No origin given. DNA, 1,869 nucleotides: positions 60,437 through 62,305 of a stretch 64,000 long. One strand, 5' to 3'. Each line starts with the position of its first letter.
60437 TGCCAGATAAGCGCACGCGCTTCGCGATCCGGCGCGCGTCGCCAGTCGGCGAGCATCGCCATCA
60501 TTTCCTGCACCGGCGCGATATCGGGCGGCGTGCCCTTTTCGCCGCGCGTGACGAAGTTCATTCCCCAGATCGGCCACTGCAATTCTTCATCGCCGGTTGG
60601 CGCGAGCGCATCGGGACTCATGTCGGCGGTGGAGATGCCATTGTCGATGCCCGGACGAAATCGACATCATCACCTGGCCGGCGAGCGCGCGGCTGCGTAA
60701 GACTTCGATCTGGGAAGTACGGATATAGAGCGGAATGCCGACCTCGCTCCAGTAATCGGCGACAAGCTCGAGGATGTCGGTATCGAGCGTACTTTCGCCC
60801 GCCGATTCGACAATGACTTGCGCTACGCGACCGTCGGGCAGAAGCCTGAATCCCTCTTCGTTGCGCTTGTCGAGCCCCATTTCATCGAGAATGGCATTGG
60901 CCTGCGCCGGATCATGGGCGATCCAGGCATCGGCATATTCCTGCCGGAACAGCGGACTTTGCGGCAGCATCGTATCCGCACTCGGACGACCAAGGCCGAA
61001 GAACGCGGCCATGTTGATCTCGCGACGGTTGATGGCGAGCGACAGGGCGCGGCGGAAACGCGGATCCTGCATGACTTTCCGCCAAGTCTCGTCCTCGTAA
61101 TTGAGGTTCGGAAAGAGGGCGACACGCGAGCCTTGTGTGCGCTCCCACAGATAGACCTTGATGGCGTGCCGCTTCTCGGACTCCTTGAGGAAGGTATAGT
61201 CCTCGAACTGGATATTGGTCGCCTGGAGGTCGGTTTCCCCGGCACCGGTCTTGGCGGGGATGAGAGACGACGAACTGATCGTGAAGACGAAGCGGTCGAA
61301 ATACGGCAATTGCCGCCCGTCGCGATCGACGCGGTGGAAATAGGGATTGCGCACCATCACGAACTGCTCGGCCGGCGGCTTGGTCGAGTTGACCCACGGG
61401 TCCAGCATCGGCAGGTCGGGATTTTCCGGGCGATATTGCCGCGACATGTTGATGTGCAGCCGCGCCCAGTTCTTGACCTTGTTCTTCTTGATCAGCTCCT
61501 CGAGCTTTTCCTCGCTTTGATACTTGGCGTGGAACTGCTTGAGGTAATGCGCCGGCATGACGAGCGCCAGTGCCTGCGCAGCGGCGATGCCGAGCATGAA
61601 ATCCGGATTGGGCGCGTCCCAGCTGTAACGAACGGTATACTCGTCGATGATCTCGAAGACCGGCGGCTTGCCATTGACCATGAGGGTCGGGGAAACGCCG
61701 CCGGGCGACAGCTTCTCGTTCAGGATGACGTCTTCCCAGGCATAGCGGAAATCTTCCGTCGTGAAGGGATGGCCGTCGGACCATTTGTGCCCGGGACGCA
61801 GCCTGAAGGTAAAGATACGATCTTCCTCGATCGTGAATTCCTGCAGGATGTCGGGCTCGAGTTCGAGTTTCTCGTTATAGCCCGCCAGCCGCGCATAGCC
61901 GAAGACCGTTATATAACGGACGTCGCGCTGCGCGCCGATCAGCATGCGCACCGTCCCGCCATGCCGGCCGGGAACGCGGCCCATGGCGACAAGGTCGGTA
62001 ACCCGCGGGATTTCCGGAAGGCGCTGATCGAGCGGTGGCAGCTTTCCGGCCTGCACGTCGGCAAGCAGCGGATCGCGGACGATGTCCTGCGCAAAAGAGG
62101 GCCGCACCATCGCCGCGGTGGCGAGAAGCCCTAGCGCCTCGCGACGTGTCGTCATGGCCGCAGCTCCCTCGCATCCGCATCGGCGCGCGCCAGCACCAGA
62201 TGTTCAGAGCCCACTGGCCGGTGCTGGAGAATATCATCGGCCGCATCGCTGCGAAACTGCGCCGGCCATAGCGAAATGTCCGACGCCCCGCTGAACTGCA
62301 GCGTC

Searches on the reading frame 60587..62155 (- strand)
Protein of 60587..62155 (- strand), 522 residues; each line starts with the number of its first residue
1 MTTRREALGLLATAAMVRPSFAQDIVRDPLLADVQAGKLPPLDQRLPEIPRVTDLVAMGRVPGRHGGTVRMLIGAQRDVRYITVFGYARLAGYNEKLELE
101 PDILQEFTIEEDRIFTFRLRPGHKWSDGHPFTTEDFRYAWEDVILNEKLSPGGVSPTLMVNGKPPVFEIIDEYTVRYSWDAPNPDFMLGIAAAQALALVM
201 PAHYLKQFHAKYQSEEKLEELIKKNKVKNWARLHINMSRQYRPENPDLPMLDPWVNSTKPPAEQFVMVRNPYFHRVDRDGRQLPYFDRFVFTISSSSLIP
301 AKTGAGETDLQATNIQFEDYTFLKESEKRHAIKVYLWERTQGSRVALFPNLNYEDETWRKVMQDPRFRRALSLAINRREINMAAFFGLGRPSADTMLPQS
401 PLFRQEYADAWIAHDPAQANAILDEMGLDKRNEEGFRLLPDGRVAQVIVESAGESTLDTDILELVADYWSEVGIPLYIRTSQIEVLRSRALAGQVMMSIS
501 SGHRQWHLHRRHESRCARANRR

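Call 15: find_homologous_proteins(query=window:60587-62155:-, max_evalue=1e-80)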
Query window:60587-62155:- (522 aa): 7934 proteins with E <= 1e-80 among 8000 candidates; the best 120 are listed.
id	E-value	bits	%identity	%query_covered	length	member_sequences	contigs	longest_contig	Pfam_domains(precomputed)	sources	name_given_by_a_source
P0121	0.0e+0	1082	92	96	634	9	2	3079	PF00496.28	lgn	-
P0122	0.0e+0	1020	86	96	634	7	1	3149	PF00496.28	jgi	jgi:peptide/nickel transport system substrate-binding protein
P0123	9.2e-285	963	81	96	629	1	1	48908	PF00496.28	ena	-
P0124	7.0e-246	835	95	73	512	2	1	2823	PF00496.28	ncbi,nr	ncbi:MAG: ABC transporter substrate-binding protein, partial [Rhizobiales bacterium]|nr:ABC transpor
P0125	4.9e-234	796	92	71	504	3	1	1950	PF00496.28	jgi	jgi:peptide/nickel transport system substrate-binding protein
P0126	2.8e-232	790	68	94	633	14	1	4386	PF00496.28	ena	-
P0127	6.7e-232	789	69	93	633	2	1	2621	PF00496.28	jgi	jgi:peptide/nickel transport system substrate-binding protein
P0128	4.6e-230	783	66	96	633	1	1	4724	PF00496.28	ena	-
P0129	5.0e-230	783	69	93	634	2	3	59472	PF00496.28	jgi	jgi:peptide/nickel transport system substrate-binding protein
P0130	5.1e-230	782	67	96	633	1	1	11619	PF00496.28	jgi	jgi:peptide/nickel transport system substrate-binding protein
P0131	1.6e-229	781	68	92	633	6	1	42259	PF00496.28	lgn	-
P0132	3.6e-229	780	68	94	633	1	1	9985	PF00496.28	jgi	jgi:peptide/nickel transport system substrate-binding protein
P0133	1.6e-228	778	66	96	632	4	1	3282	PF00496.28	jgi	jgi:peptide/nickel transport system substrate-binding protein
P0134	3.0e-228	777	66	96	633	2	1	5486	PF00496.28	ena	-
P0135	6.0e-228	776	67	96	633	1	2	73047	PF00496.28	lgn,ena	-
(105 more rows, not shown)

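Call 16: find_encoding_contigs(protein=P0123, flank=10000, max_places=3)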
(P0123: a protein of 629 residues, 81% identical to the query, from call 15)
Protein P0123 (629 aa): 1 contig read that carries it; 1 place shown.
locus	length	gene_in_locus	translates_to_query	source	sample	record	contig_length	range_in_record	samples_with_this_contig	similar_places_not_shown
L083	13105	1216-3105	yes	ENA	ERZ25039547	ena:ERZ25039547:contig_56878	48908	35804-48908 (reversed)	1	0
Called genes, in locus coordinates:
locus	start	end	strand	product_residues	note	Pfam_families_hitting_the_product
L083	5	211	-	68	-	-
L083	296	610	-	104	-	-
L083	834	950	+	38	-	-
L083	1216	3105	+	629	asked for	PF00496:SBP_bac_5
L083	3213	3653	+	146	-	PF27553:SLT_superhelical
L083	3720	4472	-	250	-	PF02633:Creatininase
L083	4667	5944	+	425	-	PF01547:SBP_bac_1, PF13416:SBP_bac_8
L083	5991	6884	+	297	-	PF00528:BPD_transp_1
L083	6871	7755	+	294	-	PF00528:BPD_transp_1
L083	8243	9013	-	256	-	PF03328:HpcH_HpaI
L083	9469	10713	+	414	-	PF01070:FMN_dh, PF01645:Glu_synthase (weak)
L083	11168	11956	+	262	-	PF00106:adh_short, PF08659:KR, PF13460:NAD_binding_10, PF13561:adh_short_C2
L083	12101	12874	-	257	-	PF00106:adh_short, PF01370:Epimerase (weak), PF08659:KR (weak), PF13561:adh_short_C2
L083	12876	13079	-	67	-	-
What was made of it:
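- Tried and rejected: P0123 / L083 (81% YejA) turned out to be a paralogous context without synteny (call 16).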

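Call 17: find_encoding_contigs(protein=P0121, flank=10000, max_places=3)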
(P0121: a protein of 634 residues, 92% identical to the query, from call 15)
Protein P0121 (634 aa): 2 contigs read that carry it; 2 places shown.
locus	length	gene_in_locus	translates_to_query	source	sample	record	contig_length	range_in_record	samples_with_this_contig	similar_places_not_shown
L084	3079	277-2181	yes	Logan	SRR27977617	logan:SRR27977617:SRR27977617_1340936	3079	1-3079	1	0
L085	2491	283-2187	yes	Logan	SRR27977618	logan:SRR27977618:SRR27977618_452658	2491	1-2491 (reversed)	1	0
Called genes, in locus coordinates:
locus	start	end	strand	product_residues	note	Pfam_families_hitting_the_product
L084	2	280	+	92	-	?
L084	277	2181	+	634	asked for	PF00496:SBP_bac_5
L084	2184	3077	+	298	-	?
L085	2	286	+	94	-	?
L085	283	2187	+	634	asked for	PF00496:SBP_bac_5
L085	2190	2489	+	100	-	?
